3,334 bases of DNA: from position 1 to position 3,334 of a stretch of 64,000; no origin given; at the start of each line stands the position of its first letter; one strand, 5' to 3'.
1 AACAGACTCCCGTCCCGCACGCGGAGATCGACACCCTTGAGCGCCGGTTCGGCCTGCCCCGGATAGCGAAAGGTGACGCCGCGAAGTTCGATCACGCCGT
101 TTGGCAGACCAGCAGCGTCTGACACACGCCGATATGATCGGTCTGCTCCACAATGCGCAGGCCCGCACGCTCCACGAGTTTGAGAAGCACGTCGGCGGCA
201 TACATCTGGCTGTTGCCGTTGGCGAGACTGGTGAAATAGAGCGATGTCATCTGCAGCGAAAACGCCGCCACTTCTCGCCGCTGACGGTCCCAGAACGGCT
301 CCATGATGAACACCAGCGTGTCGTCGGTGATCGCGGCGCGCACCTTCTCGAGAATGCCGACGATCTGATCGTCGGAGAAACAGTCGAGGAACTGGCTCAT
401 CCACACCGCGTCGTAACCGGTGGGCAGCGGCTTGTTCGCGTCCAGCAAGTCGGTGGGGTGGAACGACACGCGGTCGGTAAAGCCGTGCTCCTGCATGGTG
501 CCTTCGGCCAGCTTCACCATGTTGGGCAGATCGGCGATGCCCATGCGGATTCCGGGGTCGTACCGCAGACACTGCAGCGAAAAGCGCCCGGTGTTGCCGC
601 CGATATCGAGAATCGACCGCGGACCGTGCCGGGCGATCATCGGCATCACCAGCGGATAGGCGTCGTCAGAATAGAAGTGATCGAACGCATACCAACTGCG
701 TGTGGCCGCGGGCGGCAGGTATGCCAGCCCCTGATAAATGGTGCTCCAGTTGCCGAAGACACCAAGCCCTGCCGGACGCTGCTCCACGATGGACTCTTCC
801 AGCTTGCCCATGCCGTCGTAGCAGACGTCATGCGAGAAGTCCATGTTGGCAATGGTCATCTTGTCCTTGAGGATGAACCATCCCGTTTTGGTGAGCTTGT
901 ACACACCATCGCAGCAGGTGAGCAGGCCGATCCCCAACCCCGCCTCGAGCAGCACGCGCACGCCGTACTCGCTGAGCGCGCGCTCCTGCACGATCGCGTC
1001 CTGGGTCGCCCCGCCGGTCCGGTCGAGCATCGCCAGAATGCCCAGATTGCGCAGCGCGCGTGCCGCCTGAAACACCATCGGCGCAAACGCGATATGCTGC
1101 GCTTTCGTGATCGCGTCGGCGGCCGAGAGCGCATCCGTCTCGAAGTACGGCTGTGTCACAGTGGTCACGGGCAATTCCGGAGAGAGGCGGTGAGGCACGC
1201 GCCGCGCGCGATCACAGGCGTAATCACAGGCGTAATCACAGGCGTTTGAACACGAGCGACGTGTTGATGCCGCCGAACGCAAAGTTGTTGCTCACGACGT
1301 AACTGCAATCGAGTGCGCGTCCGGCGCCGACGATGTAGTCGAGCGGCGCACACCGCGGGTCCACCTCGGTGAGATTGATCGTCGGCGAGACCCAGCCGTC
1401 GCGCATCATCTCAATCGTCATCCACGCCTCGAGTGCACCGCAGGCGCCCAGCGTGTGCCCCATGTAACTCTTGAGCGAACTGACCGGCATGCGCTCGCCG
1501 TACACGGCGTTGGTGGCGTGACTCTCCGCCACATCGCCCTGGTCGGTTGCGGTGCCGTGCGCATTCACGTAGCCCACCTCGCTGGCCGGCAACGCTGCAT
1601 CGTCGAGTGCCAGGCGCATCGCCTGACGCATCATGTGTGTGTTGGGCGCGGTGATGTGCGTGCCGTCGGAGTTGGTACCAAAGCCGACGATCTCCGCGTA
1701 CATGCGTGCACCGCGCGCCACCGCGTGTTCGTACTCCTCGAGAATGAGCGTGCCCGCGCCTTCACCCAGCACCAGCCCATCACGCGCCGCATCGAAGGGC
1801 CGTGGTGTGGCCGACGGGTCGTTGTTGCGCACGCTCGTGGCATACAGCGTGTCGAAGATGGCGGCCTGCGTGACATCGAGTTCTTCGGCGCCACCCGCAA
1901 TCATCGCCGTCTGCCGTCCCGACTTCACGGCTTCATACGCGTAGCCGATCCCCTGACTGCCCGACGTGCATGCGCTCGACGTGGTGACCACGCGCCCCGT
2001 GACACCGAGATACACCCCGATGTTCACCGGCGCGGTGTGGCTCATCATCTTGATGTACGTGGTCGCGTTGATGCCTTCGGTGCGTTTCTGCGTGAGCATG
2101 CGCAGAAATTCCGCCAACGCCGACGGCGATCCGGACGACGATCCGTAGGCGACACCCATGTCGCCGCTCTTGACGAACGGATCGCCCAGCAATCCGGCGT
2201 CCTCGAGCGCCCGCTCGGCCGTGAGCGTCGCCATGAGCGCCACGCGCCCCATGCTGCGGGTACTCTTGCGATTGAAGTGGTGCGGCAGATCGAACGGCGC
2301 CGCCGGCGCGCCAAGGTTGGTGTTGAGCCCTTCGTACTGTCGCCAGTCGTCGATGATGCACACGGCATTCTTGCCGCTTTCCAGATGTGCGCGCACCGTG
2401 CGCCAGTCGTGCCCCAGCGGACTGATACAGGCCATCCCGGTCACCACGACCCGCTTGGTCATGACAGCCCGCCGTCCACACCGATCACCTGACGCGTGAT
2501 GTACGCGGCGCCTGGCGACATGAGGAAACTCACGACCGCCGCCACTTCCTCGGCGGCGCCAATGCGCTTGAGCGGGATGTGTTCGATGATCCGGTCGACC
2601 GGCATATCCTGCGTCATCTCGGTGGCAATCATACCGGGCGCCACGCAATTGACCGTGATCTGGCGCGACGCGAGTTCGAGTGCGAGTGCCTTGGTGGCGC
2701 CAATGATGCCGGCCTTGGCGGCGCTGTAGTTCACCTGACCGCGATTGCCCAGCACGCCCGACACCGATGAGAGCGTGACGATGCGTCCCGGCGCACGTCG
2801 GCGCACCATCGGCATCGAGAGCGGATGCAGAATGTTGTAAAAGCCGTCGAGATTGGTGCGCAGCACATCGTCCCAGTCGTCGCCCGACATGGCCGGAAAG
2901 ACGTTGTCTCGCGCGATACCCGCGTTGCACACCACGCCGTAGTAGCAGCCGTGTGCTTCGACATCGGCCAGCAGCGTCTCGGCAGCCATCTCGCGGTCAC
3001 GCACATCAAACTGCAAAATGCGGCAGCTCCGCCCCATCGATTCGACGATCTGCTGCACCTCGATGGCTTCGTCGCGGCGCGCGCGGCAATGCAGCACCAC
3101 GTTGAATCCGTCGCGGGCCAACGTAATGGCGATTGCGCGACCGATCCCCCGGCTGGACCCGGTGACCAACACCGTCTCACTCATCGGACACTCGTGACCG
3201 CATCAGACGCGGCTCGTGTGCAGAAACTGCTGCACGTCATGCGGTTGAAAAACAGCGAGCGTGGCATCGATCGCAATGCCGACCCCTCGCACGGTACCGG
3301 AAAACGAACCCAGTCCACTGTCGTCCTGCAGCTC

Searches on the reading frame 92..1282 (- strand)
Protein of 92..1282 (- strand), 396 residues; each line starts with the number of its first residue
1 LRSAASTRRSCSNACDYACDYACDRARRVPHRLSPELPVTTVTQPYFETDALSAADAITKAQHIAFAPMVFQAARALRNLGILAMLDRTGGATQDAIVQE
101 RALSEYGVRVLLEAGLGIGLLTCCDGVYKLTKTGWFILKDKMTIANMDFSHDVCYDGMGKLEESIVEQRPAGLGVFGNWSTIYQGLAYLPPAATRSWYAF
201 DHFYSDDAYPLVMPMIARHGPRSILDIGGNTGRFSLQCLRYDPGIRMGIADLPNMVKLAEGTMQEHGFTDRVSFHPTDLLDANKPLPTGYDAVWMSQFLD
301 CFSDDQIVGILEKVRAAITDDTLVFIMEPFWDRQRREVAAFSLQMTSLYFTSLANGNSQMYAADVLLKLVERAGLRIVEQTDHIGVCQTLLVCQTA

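Call 6: search_protein_families(library=pfam, proteins=[window:92-1282:-], max_evalue=0.01)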
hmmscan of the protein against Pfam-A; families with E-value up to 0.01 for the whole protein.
window:92-1282:- (396 aa): 6 families
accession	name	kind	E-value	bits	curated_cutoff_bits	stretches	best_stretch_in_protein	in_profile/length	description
PF21212.3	Dimerisation2-like_dom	-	1.2e-17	64.4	27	1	60-126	3-70/72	Dimerisation2-like domain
PF00891.24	Methyltransf_2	-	2.8e-14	53.4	22.3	1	221-359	63-195/210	O-methyltransferase domain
PF13489.12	Methyltransf_23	-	6.4e-07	29.7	27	1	219-380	21-164/164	Methyltransferase domain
PF08242.18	Methyltransf_12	-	6.7e-07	30.4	30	1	225-322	1-96/98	Methyltransferase domain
PF13649.12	Methyltransf_25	-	6.1e-06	27.3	27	1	224-318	1-93/97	Methyltransferase domain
PF08100.18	Dimerisation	-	2.2e-05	24.6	25.6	1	56-139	4-92/93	O-methyltransferase dimerisation domain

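Call 9: search_protein_families(library=ncbifam, proteins=[window:92-1282:-], max_evalue=0.001)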
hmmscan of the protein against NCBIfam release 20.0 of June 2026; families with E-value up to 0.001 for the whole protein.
window:92-1282:- (396 aa): 4 families
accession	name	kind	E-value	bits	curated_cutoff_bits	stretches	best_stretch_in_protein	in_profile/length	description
NF053543.1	FlxJ_fam_MTase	equivalog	5.2e-142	472.9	560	1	47-394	3-351/352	FlxJ family methyltransferase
NF043040.1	corrin_prot_MT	hypoth_equivalog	1.8e-10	40.6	180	1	222-385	43-206/216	corrinoid protein-associated methyltransferase CpaM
TIGR02716.1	C20_methyl_CrtF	equivalog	0.00051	19.2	276.1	0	219-317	148-243/306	bacteriochlorophyllide d C-20 methyltransferase BchU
TIGR04325.1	MTase_LIC12133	subfamily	0.0008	18.7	80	0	208-331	51-172/234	methyltransferase, TIGR04325 family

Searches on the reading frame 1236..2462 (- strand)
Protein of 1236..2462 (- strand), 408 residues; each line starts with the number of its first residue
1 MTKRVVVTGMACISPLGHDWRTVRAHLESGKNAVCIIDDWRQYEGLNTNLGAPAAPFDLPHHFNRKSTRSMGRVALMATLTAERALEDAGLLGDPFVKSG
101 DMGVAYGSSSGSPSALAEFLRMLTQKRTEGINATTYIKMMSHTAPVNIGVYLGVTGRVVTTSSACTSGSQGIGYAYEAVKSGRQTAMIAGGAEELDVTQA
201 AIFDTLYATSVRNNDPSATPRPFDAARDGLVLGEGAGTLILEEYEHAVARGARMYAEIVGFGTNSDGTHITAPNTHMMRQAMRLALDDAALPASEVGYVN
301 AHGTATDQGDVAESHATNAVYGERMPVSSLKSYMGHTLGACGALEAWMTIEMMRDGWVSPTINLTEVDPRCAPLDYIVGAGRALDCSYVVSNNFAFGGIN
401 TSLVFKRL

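Call 12: find_related_loci(query=window:1236-2462:-, collection=genome_contigs, flank=10000)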
Query window:1236-2462:- (408 aa) in genome_contigs; peptide patterns used: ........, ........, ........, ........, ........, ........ (x = any residue, [..] = any of these).
379 stretches matched a pattern; 348 encode a relative of the query (tblastn E <= 1e-3); the best 80 are kept; 80 distinct loci.
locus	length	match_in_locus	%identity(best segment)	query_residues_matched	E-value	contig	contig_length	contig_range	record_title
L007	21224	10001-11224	93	1-408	0e+0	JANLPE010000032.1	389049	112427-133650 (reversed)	MAG: Gemmatimonadaceae bacterium isolate OTE_38_metabat_423 OTE_38_k141_2705555, whole genome shotgun sequence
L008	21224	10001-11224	80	1-408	0e+0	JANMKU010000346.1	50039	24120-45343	MAG: Gemmatimonadaceae bacterium isolate OTE_64_concoct_86 OTE_64_k141_109025, whole genome shotgun sequence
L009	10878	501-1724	79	1-408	0e+0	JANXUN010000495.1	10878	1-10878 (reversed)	MAG: Gemmatimonadaceae bacterium isolate 339R_metabat_76 339R_k141_1053147, whole genome shotgun sequence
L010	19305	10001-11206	82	7-408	0e+0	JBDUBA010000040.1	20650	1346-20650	MAG: Gemmatimonas sp. isolate cluster4_bin.203 NODE_4634_length_20650_cov_10.482836, whole genome shotgun sequence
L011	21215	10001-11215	73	3-407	0e+0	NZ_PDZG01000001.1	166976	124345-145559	Iodobacter sp. BJB302 NODE_1_length_166976_cov_28.380494, whole genome shotgun sequence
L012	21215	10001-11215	72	3-407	0e+0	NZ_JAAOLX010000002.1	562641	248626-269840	Iodobacter violaceini strain HSC-16F04 NODE_2_length_562641_cov_33.409366, whole genome shotgun sequence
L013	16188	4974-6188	73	3-407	0e+0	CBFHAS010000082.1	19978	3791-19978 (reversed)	MAG TPA_asm: uncultured Burkholderiaceae bacterium isolate SRR29654726_binner13_Refined_4 genome assembly, contig: ERZ27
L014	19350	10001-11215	72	3-407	0e+0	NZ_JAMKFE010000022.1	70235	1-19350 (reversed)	Caldimonas mangrovi strain S2-27 Scaffold22, whole genome shotgun sequence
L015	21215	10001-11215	71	3-407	0e+0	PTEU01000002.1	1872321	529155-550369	MAG: Ideonella sp. MAG2 scaffold12_size1868626, whole genome shotgun sequence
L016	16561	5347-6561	71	3-407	0e+0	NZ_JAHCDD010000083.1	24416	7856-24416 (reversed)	Acidovorax sp. CCYZU-2555 83, whole genome shotgun sequence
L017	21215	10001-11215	72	3-407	0e+0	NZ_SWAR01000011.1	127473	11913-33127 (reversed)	Methylibium rhizosphaerae strain C1-9 scaffold_10, whole genome shotgun sequence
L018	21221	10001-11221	71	1-407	0e+0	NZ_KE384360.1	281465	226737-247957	Pseudoduganella violaceinigra DSM 15887 H597DRAFT_scaffold00009.9, whole genome shotgun sequence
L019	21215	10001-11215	73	3-407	0e+0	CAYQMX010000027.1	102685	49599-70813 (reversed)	MAG TPA_asm: uncultured Vitreoscilla sp. isolate binchicken_co241_168 genome assembly, contig: NODE_183_length_102685_co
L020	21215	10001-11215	73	3-407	0e+0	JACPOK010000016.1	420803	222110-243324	MAG: Burkholderiales bacterium isolate NC_groundwater_599_Pr5_B-0.1um_66_30 alan_book_18_scaffold_300419, whole genome s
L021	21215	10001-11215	70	3-407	0e+0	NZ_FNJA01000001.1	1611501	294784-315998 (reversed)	Rhodoferax sp. OV413, whole genome shotgun sequence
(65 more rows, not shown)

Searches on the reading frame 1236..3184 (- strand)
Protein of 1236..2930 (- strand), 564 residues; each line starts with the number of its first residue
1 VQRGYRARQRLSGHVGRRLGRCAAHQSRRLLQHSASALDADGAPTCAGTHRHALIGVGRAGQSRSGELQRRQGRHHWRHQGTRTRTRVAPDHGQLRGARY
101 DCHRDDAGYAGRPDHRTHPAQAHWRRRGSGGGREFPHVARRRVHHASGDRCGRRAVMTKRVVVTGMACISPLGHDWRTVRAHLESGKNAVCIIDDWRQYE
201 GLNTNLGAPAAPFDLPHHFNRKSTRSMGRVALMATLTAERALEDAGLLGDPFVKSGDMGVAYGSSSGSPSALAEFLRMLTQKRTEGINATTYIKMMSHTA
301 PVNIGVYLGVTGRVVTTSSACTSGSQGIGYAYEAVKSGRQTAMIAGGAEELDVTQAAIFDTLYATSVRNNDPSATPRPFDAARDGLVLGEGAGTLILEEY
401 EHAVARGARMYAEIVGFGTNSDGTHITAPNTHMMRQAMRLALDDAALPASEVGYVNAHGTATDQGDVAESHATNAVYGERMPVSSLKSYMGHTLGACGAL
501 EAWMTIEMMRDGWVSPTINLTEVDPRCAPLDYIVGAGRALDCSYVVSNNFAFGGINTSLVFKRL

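Call 6: search_protein_families(library=pfam, proteins=[window:1236-2930:-], max_evalue=0.01)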
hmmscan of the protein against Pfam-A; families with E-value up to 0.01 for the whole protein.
window:1236-2930:- (564 aa): 3 families
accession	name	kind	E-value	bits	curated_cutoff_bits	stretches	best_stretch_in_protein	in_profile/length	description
PF00109.32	ketoacyl-synt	-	1e-37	130.6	20.8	1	159-403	2-252/252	Beta-ketoacyl synthase, N-terminal domain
PF02801.28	Ketoacyl-synt_C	-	6.4e-31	107.3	20.8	1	411-520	1-118/119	Beta-ketoacyl synthase, C-terminal domain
PF00108.29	Thiolase_N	-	0.00086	19.2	26.4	1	313-351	77-115/260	Thiolase, N-terminal domain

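Call 9: search_protein_families(library=ncbifam, proteins=[window:1236-2930:-], max_evalue=0.001)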
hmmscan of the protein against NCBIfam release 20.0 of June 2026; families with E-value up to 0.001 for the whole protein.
window:1236-2930:- (564 aa): 24 families
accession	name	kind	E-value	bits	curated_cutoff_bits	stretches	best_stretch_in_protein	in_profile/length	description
NF006587.0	PRK09116.1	equivalog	4.8e-206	684.3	470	1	158-563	1-406/408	beta-ketoacyl-ACP synthase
TIGR03150.1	fabF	equivalog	2e-107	359.4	493.75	1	159-562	1-407/407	beta-ketoacyl-ACP synthase II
NF005589.0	PRK07314.1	subfamily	1.1e-105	353.8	387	1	157-563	2-411/413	beta-ketoacyl-ACP synthase II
NF004970.0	PRK06333.1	subfamily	1.7e-87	294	525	1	157-563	2-421/424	beta-ketoacyl-ACP synthase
NF005935.0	PRK07967.1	equivalog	8.5e-86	288.3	630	1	159-564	2-404/406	beta-ketoacyl-ACP synthase I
NF006274.0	PRK08439.1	equivalog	9.5e-81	271.6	621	1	159-563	2-405/406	beta-ketoacyl-ACP synthase II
NF005916.1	PRK07910.1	equivalog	1.5e-73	248.1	560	1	159-563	12-417/418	KasA/KasB family beta-ketoacyl-ACP synthase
NF006434.0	PRK08722.1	equivalog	2.9e-72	243.8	759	1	158-564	3-414/414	beta-ketoacyl-ACP synthase II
NF005076.0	PRK06501.1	equivalog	3.3e-65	220.6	629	1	161-562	13-421/425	beta-ketoacyl-ACP synthase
NF006618.0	PRK09185.1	subfamily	8.5e-63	212.7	407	1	158-563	2-392/394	beta-ketoacyl-ACP synthase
NF005490.0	PRK07103.1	equivalog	9.5e-59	199.5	445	1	157-563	2-412/414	polyketide beta-ketoacyl:acyl carrier protein synthase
NF058662.1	cispenta_AmcF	equivalog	3.2e-55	187.6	325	1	161-562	2-368/369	cispentacin biosynthesis acyltransferase subunit AmcF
NF004618.0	PRK05952.1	equivalog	4.5e-52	177.2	455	1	160-562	3-381/384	beta-ketoacyl-ACP synthase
NF045894.1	PKS_plus_SDR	equivalog_domain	8.1e-32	109.8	1740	1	274-525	127-381/1515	type I polyketide synthase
NF041183.1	Pks2_ls1_myc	equivalog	2e-23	81.3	2400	1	301-528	153-380/2086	sulfolipid-1 biosynthesis phthioceranic/hydroxyphthioceranic acid synthase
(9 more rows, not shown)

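Call 76: search_protein_families(library=ncbifam, proteins=[L245:9878-11236:+, L245:6161-7219:+, L245:18771-19502:+, L245:13666-14271:+], max_evalue=1e-8)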
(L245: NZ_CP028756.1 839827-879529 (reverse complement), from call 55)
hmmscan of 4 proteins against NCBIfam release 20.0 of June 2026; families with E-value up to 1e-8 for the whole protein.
L245:9878-11236:+ (452 aa): 3 families
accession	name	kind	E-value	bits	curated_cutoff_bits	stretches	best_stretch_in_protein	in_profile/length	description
TIGR02372.1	4_coum_CoA_lig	equivalog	4.1e-21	75.1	334.7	1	134-438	98-384/386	4-coumarate--CoA ligase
TIGR01733.1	AA-adenyl-dom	subfamily_domain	1.2e-16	60.5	317.4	1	34-285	5-280/409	amino acid adenylation domain-containing protein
TIGR03098.1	ligase_PEP_1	hypoth_equivalog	1e-09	37.4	592.35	0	324-392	402-471/517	acyl-CoA ligase (AMP-forming), exosortase A system-associated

L245:6161-7219:+ (352 aa): 2 families
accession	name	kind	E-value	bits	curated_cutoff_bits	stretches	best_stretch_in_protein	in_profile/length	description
NF053543.1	FlxJ_fam_MTase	equivalog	1.3e-142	474.9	560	1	2-351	3-352/352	FlxJ family methyltransferase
TIGR02716.1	C20_methyl_CrtF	equivalog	2.4e-14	53.1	276.1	1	34-331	12-299/306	bacteriochlorophyllide d C-20 methyltransferase BchU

L245:18771-19502:+ (243 aa): 210 families (the best 25 are shown)
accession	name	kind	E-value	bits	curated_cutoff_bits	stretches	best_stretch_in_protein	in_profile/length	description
TIGR01831.1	fabG_rel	equivalog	2.3e-143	475.7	338.85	1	5-243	1-239/239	3-ketoacyl-ACP reductase FabG2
NF004200.0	PRK05653.1-5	equivalog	2.7e-125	416.8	273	1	1-243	1-242/242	3-oxoacyl-ACP reductase FabG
NF009466.0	PRK12826.1-2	subfamily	4.2e-82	275.3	222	1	1-242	2-244/248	3-oxoacyl-ACP reductase FabG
NF053542.1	FlxB_rubin_SDR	equivalog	4.9e-79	265.4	340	1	5-242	3-239/239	flexirubin biosynthesis SDR family reductase FlxB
TIGR01830.1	3oxo_ACP_reduc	equivalog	1.1e-77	261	297.75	1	5-242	1-238/239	3-oxoacyl-[acyl-carrier-protein] reductase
NF004197.0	PRK05653.1-1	equivalog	9.4e-70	235.1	332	1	3-242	8-246/249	3-oxoacyl-ACP reductase FabG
TIGR01829.1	AcAcCoA_reduct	subfamily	2.4e-68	230.4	302.1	1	5-242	3-240/242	acetoacetyl-CoA reductase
NF009464.0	PRK12824.1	subfamily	4.3e-67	226.3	269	1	1-242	1-242/245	3-oxoacyl-ACP reductase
NF004198.0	PRK05653.1-3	equivalog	2.4e-62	210.6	296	1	2-242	7-246/248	3-oxoacyl-ACP reductase FabG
NF009547.0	PRK12936.1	subfamily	8.1e-59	199.2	436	1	3-242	7-242/245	3-ketoacyl-(acyl-carrier-protein) reductase NodG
NF004199.0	PRK05653.1-4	equivalog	8.8e-59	199.1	301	1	3-243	6-246/247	3-oxoacyl-ACP reductase FabG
NF009546.0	PRK12935.1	equivalog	3.6e-58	197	418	1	5-242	9-245/247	acetoacetyl-CoA reductase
NF009384.0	PRK12743.1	equivalog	8.2e-57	192.3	264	1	2-243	6-248/258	SDR family oxidoreductase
NF047420.2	EF_P_mod_YmfI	equivalog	6.6e-56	189.7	238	1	5-242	2-235/236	elongation factor P 5-aminopentanone reductase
NF040605.2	mycolic_FabG1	exception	9.3e-53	179.4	420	1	2-242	1-229/233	3-oxoacyl-ACP reductase FabG1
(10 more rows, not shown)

L245:13666-14271:+ (201 aa): 2 families
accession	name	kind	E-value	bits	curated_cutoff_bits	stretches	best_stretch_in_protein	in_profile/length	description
TIGR00547.2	lolA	equivalog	1.5e-16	60.4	112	1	6-188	7-183/202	outer membrane lipoprotein periplasmic chaperone LolA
NF053544.1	LolA2_flexi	equivalog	6.5e-15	55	125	1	28-185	40-197/208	flexirubin biosynthesis/transport protein LolA2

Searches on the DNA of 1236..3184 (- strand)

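Call 54: search_dna_similar(query=window:1236-3184:-, collection=ecoli_genomes, mode=distant, max_rows=5, max_evalue=0.001)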
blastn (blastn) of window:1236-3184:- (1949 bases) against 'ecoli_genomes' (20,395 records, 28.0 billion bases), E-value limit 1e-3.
Records with a match: 5418; places in all: 6239; records where one place covers at least 80% of the query: 822.
Genomes with a match: 5417 of 5426; with a place that covers at least 80% of the query: 821. Places per genome that has any: lowest 1, median 1, highest 3. On chromosomes: 6234 places; on plasmids: 5.
Best place of each record, by identity: 60-80% 5418.
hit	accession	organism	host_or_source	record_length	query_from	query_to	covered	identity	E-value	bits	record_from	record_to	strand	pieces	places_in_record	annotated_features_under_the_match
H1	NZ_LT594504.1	Escherichia coli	-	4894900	231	1927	87%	65.6%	3e-93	352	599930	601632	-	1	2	beta-ketoacyl-ACP synthase | 3-ketoacyl-ACP reductase FabG2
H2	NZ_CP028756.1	Escherichia coli strain A19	Vampire bat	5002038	231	1927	87%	65.6%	7e-95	358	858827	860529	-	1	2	beta-ketoacyl-ACP synthase | 3-ketoacyl-ACP reductase FabG2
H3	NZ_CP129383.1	Escherichia coli strain STEC434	Homo sapiens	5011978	231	1927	87%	65.5%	3e-87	333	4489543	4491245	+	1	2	beta-ketoacyl-ACP synthase | 3-ketoacyl-ACP reductase FabG2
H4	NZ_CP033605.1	Escherichia coli O157:H7 strain TR01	Cattle carcass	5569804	231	1927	87%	65.5%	4e-92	349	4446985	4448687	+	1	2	beta-ketoacyl-ACP synthase | 3-ketoacyl-ACP reductase FabG2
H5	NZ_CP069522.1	Escherichia coli strain FDAARGOS_1267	Homo sapiens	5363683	231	1927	87%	65.5%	5e-90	343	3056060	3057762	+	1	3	beta-ketoacyl-ACP synthase | 3-ketoacyl-ACP reductase FabG2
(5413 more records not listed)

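Call 55: get_annotated_region(hit=H2, flank=19000)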
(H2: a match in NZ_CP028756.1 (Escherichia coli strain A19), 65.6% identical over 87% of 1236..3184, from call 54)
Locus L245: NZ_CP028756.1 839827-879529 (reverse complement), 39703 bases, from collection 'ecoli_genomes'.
description: Escherichia coli strain A19 chromosome, complete genome
organism: Escherichia coli strain A19 (NCBI taxid 562)
replicon: chromosome; assembly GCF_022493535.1
host: Vampire bat; source: feces; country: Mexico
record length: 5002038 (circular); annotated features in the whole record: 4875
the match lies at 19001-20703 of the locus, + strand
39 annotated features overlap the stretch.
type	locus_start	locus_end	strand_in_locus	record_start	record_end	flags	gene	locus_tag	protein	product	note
CDS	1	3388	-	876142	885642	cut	cdiA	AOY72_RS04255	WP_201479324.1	contact-dependent inhibition effector tRNA nuclease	-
CDS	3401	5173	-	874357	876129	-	-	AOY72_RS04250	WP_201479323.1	ShlB/FhaC/HecB family hemolysin secretion/activation protein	-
CDS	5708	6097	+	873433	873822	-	-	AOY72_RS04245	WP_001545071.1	hypothetical protein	-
CDS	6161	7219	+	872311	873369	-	-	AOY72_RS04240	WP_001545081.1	methyltransferase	-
CDS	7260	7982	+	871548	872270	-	-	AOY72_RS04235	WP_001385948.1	beta-ketoacyl synthase chain length factor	-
CDS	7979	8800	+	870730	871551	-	-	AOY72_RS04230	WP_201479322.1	lysophospholipid acyltransferase family protein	-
CDS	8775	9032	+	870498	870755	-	-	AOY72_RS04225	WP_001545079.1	phosphopantetheine-binding protein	-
CDS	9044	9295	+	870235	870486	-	-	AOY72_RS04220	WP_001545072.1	acyl carrier protein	-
CDS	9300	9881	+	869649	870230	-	-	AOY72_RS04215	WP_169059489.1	COG4648 family protein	-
CDS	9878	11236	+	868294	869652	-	-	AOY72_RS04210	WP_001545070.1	class I adenylate-forming enzyme family protein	-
CDS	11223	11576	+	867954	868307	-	-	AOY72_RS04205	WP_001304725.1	ApeI family dehydratase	-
CDS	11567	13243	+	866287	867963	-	-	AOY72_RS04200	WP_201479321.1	glycosyltransferase family 2 protein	-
CDS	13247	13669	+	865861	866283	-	-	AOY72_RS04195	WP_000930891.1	acyl-CoA thioesterase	-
CDS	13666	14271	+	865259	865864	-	-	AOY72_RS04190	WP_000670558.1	LolA family protein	-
CDS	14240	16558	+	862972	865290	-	-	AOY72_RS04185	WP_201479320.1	MMPL family transporter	-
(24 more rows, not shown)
